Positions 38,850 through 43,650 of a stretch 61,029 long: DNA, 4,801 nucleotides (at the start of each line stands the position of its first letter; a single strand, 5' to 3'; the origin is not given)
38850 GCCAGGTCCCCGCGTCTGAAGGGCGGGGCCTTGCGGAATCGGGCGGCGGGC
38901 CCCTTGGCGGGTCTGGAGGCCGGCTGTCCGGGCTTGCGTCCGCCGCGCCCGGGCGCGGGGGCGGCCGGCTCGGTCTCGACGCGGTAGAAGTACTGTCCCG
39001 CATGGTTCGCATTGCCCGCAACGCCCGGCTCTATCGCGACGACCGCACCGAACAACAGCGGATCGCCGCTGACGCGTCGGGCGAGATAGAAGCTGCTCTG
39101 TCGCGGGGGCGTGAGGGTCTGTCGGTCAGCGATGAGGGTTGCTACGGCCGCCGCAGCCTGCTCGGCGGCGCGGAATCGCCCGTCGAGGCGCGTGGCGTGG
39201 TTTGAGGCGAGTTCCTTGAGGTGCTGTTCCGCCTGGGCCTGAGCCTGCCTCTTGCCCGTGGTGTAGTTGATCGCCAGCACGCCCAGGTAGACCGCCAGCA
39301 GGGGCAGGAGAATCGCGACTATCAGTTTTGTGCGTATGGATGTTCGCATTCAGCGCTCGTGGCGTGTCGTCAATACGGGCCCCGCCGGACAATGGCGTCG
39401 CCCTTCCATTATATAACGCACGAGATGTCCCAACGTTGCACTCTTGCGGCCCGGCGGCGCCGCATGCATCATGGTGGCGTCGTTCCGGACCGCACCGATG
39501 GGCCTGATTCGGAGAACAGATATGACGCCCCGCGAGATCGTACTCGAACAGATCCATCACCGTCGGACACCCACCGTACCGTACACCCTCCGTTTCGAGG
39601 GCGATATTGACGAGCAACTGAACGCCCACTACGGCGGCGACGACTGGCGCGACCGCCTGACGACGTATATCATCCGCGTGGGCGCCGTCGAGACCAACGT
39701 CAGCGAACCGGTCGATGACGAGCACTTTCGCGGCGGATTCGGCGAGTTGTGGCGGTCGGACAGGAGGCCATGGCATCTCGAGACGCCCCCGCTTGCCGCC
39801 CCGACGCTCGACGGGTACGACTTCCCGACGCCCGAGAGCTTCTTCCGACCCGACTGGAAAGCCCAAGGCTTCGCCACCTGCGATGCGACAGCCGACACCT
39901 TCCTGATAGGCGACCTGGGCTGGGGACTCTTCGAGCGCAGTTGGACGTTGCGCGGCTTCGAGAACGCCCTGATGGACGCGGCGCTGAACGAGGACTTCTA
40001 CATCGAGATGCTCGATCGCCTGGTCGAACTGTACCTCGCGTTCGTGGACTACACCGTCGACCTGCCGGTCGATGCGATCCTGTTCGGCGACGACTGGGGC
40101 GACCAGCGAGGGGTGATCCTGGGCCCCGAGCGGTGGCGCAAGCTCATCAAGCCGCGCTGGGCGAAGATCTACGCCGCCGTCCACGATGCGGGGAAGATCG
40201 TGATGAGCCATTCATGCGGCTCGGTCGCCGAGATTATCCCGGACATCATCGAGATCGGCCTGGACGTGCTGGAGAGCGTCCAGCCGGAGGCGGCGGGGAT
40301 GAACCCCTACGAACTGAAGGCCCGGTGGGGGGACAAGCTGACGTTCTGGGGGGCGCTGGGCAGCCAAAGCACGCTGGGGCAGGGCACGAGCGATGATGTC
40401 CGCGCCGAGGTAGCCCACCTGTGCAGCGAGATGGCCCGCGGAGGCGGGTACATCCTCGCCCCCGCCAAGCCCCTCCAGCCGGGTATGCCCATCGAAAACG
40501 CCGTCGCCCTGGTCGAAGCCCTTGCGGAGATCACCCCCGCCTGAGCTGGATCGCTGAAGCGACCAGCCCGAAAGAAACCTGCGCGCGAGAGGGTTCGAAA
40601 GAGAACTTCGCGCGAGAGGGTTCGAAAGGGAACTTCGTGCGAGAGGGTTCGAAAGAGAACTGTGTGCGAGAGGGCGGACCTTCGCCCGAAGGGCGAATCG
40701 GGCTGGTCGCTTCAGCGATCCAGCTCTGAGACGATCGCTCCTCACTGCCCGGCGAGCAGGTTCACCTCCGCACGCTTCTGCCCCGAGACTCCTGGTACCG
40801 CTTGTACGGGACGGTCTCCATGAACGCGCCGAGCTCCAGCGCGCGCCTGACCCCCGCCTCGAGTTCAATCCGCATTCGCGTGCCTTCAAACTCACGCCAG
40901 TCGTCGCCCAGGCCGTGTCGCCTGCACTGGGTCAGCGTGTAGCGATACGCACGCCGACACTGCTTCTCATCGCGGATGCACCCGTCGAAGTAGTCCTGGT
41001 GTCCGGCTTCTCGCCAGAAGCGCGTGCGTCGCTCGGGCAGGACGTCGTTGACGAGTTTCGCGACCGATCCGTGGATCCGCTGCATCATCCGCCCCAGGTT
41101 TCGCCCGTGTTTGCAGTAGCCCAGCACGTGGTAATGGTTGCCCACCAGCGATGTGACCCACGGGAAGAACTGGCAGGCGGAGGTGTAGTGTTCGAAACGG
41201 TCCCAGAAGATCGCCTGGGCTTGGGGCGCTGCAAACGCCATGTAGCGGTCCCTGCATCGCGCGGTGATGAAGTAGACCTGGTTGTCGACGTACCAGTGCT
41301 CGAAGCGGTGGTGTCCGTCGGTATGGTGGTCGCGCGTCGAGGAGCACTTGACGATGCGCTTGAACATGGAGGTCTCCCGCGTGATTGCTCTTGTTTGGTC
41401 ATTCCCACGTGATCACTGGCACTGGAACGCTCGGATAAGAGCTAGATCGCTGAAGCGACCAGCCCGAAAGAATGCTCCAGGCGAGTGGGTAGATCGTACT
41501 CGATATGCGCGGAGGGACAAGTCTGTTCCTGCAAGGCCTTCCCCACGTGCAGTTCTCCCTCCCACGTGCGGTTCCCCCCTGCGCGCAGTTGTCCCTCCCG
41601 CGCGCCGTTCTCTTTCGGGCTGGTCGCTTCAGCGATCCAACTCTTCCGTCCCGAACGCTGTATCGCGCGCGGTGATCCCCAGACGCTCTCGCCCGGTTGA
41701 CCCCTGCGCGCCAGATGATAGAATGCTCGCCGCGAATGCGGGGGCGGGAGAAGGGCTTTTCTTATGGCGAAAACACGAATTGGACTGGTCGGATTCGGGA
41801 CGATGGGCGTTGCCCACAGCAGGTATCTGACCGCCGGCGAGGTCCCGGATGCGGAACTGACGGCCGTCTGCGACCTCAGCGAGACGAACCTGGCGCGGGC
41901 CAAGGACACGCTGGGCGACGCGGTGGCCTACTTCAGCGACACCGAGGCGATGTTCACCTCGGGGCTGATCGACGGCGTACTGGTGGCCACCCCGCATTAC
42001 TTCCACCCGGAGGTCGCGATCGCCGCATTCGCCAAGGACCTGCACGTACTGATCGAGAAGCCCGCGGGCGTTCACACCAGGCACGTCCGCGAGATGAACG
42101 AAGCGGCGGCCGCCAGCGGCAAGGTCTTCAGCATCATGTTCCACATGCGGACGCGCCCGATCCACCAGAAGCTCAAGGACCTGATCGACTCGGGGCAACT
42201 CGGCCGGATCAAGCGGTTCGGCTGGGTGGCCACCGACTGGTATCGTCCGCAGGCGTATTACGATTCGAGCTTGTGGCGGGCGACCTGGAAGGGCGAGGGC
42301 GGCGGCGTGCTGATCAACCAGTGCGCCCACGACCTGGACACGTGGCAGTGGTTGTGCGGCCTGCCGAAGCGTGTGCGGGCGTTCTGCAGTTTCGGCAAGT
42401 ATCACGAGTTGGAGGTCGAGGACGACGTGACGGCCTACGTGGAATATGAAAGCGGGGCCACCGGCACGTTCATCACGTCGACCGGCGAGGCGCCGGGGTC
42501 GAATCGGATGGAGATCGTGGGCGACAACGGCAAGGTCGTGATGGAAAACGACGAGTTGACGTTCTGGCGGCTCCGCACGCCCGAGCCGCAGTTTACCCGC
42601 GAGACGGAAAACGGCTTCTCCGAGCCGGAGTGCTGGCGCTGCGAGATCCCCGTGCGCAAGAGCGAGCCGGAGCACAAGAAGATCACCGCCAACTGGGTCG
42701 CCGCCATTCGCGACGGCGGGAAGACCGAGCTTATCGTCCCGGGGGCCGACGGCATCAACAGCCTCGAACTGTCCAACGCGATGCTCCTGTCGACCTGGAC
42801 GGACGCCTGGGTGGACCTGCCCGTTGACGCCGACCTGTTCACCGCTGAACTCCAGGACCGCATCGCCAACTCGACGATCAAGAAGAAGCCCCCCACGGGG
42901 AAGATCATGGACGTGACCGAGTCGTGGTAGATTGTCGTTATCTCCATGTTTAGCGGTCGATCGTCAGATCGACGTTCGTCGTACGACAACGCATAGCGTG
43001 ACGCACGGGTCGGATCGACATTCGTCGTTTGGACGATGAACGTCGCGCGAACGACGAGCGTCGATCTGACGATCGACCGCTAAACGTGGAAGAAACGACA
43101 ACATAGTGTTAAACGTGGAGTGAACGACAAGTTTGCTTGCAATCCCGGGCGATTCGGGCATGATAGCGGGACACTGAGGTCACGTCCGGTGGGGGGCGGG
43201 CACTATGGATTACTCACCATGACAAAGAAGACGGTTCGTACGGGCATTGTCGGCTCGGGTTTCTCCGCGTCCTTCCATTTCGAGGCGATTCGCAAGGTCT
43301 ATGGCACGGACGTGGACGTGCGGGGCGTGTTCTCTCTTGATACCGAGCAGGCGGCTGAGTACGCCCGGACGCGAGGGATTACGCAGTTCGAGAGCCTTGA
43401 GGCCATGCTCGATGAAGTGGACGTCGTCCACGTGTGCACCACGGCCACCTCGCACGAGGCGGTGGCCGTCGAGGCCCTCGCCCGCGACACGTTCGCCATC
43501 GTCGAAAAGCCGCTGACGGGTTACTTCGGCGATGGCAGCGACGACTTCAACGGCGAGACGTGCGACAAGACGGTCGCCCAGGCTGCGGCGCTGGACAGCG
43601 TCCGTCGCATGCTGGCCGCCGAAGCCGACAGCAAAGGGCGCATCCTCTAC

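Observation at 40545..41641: RAYT-like HUH transposase bracketed by two ~180-200 bp REPIN-like composite hairpins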

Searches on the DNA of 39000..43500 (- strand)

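Call 43: search_rna_families(source=window, start=39000, end=43500, threshold=evalue, max_evalue=1)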
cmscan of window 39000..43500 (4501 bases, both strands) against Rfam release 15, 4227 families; matches with E-value up to 1: 0.
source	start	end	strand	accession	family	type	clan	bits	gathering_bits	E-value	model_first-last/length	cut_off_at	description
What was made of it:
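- Tried and rejected: Rfam with permissive thresholds over 39000-43500 found nothing (call 43).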

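Call 83: search_with_rna_model(model_id=R1, sources=[L001, L003, L008, L011, L022, L040, L070, L071], filters=off, max_evalue=0.01)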
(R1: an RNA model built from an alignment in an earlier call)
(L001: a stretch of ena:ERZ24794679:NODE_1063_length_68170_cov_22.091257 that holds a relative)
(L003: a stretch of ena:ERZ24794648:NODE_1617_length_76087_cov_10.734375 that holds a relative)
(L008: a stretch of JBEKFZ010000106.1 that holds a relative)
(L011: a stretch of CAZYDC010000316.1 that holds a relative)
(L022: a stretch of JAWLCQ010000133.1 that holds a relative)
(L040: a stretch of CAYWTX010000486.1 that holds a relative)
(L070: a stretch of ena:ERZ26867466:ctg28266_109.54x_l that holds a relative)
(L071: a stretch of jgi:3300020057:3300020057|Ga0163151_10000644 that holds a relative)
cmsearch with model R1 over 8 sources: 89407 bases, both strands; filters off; matches with E-value up to 0.01: 27.
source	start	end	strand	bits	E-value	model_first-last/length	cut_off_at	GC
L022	5228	5262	-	47.4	9.7e-11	1-35/35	no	0.66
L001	5858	5892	+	47.1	1.1e-10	1-35/35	no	0.57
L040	2490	2524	-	46.6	1.6e-10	1-35/35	no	0.57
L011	836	870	+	46.3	1.9e-10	1-35/35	no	0.54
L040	1798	1832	+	45.9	2.4e-10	1-35/35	no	0.51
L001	5788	5822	+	45.9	2.5e-10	1-35/35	no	0.57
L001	5823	5857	+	45.9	2.5e-10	1-35/35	no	0.57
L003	5758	5792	-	45.4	3.3e-10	1-35/35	no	0.54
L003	5839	5873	+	45.2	3.8e-10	1-35/35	no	0.6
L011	786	820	-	43.6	1.1e-09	1-35/35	no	0.49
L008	5028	5062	-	40.5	8.3e-09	1-35/35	no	0.57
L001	6640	6674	+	40.2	9.8e-09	1-35/35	no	0.49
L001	6691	6725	-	40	1.1e-08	1-35/35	no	0.46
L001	5950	5984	-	39.3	1.8e-08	1-35/35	no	0.46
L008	5071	5105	-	39.1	2e-08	1-35/35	no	0.43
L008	5812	5846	-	38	4e-08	1-35/35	no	0.54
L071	9951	9984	-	33.1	9.7e-07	1-35/35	no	0.59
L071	9922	9955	+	32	1.9e-06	1-35/35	no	0.53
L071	10589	10622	+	31.4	2.9e-06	1-35/35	no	0.44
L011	1497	1531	+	30.3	5.9e-06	1-35/35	no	0.57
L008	5759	5793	+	28.4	1.9e-05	1-35/35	no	0.49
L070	9957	9990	+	28.1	2.3e-05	1-35/35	no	0.59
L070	10632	10665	+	27.7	3e-05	1-35/35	no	0.56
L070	9955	9988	-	27.7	3.1e-05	1-35/35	no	0.62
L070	10630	10663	-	26.1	8.8e-05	1-35/35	no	0.56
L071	10618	10651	-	24.9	0.00019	1-35/35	no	0.5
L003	2429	2463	-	22.6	0.0008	1-35/35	no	0.69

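Call 84: search_with_rna_model(model_id=R1, sources=[L065, L067, L072], filters=off, max_evalue=0.01)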
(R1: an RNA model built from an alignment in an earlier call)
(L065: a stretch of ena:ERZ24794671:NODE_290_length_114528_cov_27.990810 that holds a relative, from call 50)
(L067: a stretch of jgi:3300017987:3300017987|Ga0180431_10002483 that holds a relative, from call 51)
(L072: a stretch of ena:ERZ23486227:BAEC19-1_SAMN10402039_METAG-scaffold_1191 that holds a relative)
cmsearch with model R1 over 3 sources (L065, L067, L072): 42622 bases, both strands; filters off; matches with E-value up to 0.01: 2.
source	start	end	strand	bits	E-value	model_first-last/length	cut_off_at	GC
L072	9961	9994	-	30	3.4e-06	1-35/35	no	0.56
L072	9891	9924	+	29.4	4.9e-06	1-35/35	no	0.5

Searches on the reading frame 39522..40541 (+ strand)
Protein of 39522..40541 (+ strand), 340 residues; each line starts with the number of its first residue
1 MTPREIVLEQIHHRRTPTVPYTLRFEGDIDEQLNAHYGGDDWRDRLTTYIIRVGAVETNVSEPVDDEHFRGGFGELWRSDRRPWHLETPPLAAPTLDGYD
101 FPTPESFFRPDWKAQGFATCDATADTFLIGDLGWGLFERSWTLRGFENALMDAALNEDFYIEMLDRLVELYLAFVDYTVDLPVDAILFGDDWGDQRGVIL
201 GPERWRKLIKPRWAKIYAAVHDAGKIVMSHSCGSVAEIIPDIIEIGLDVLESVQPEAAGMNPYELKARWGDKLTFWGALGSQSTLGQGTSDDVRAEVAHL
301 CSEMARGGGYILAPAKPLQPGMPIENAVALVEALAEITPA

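Call 48: find_homologous_proteins(query=window:39522-40541:+, max_evalue=1e-30)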
Query window:39522-40541:+ (340 aa): 2352 proteins with E <= 1e-30 among 5695 candidates; the best 120 are listed.
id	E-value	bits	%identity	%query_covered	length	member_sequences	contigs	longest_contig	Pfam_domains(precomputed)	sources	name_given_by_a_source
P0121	3.5e-234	795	100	100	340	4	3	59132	PF01208.24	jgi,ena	-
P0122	9.0e-194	662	83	99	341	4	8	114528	PF01208.24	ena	-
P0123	3.4e-193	660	82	99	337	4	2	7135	PF01208.24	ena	-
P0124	5.3e-190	649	81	99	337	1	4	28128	PF01208.24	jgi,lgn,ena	-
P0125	9.9e-188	642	79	99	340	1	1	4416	PF01208.24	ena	-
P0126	4.5e-181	620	77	99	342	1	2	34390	PF01208.24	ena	-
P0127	1.8e-167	575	72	99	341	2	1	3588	PF01208.24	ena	-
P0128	1.9e-166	572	72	96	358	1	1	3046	PF01208.24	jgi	-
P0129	2.0e-165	568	71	99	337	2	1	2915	PF01208.24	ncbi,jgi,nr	ncbi:hypothetical protein HQ560_08810 [bacterium]|nr:hypothetical protein [bacterium]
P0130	3.1e-165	568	72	98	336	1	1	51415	PF01208.24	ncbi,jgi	-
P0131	4.2e-165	567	72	98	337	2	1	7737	PF01208.24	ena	-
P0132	1.2e-164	566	70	99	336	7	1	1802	PF01208.24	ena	-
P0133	1.6e-164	565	71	98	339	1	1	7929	PF01208.24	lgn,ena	-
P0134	3.2e-164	564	71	95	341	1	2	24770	PF01208.24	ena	-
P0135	5.3e-164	564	69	98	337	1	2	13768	PF01208.24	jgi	-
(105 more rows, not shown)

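Call 49: find_encoding_contigs(protein=P0121, flank=5000, max_places=5)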
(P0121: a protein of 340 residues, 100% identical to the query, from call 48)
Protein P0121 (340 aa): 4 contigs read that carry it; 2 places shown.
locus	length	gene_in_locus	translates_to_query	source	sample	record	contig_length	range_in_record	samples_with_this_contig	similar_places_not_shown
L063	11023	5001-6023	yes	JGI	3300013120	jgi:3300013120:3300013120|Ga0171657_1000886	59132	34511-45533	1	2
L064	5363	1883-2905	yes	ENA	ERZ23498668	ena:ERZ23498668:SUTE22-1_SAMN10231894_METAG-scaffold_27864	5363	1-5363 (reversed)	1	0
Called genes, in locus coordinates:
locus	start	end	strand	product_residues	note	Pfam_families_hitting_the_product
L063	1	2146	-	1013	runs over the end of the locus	PF03193:RsgA_GTPase (faint), PF00005:ABC_tran (faint), PF02463:SMC_N (faint), PF13191:AAA_16 (faint), PF13476:AAA_23 (faint), PF13555:AAA_29 (faint), PF17760:UvrA_inter, PF17755:UvrA_DNA-bind, +1 more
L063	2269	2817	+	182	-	-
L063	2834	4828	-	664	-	PF22673:MCP-like_PDC_1, PF02743:dCache_1, PF00672:HAMP, PF07228:SpoIIE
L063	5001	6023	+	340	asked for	PF01208:URO-D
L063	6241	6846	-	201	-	-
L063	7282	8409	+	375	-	PF01408:GFO_IDH_MocA, PF02894:GFO_IDH_MocA_C, PF22725:GFO_IDH_MocA_C3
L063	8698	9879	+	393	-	PF01408:GFO_IDH_MocA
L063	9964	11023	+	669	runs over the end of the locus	PF01566:Nramp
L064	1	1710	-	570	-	?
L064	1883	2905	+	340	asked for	PF01208:URO-D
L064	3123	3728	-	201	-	-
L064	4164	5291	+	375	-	PF01408:GFO_IDH_MocA, PF02894:GFO_IDH_MocA_C, PF22725:GFO_IDH_MocA_C3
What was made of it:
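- Tried and rejected: This is uninformative, because the JGI contig that carries this very locus (call 49) was not returned either.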

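Call 50: find_encoding_contigs(protein=P0122, flank=5000, max_places=3)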
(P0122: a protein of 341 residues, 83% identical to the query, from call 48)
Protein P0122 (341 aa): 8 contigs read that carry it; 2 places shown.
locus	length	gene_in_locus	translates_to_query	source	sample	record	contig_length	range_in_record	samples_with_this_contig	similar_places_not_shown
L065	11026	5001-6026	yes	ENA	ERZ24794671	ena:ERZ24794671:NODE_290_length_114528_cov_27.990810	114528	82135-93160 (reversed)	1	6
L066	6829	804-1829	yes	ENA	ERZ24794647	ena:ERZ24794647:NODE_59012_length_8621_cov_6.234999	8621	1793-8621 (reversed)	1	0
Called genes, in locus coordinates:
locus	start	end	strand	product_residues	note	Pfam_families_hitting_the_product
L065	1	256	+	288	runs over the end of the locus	-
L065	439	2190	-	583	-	PF00353:HemolysinCabind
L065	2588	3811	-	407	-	PF12256:TcdB_toxin_midN (faint), PF01839:FG-GAP (faint), PF21955:CarG-like (faint), PF13517:FG-GAP_3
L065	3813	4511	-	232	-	PF01288:HPPK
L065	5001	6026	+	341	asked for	PF01208:URO-D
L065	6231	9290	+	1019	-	PF13360:PQQ_2, PF01011:PQQ (faint), PF13360:PQQ_2, PF13570:Beta-prop_ACSF4 (weak)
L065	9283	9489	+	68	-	-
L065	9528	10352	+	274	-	PF03629:SASA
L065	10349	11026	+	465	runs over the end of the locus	-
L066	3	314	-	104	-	?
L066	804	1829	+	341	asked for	PF01208:URO-D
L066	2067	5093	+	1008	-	PF13360:PQQ_2, PF01011:PQQ (faint), PF13360:PQQ_2, PF13570:Beta-prop_ACSF4 (weak)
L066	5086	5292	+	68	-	-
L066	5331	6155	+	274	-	PF03629:SASA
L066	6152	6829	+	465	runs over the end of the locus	-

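Call 51: find_encoding_contigs(protein=P0124, flank=5000, max_places=3)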
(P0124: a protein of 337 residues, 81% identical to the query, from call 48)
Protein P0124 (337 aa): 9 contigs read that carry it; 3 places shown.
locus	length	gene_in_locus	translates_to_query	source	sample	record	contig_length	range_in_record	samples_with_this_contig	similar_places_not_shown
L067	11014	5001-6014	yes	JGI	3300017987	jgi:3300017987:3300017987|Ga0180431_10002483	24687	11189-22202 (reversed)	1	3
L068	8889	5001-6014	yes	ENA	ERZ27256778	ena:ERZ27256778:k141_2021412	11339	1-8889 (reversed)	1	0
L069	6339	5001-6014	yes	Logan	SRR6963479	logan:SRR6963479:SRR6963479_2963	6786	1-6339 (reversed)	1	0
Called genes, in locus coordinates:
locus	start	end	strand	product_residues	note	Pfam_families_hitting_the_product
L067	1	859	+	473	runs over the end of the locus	PF00884:Sulfatase, PF16347:SGSH_C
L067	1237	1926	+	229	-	-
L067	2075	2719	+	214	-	PF07589:PEP_exosort_dom (weak)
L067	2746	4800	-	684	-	PF22673:MCP-like_PDC_1 (faint), PF02743:dCache_1, PF00672:HAMP, PF07228:SpoIIE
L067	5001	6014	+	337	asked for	PF01208:URO-D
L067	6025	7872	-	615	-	PF09423:PhoD (weak)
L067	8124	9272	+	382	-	-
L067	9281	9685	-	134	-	PF21983:NikA-like (weak)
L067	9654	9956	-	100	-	PF07927:HicA_toxin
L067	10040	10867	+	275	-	PF07963:N_methyl (weak)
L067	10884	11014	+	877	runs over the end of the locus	PF00724:Oxidored_FMN, PF01266:DAO (faint), PF14691:Fer4_20, PF01494:FAD_binding_3 (weak), PF01593:Amino_oxidase (weak), PF07992:Pyr_redox_2, PF12831:FAD_oxidored (weak), PF13450:NAD_binding_8 (weak), +3 more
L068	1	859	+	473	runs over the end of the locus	PF00884:Sulfatase, PF16347:SGSH_C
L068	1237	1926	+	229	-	-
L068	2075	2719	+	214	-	PF07589:PEP_exosort_dom (weak)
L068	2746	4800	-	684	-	PF22673:MCP-like_PDC_1 (faint), PF02743:dCache_1, PF00672:HAMP, PF07228:SpoIIE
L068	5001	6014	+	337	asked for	PF01208:URO-D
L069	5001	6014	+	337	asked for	PF01208:URO-D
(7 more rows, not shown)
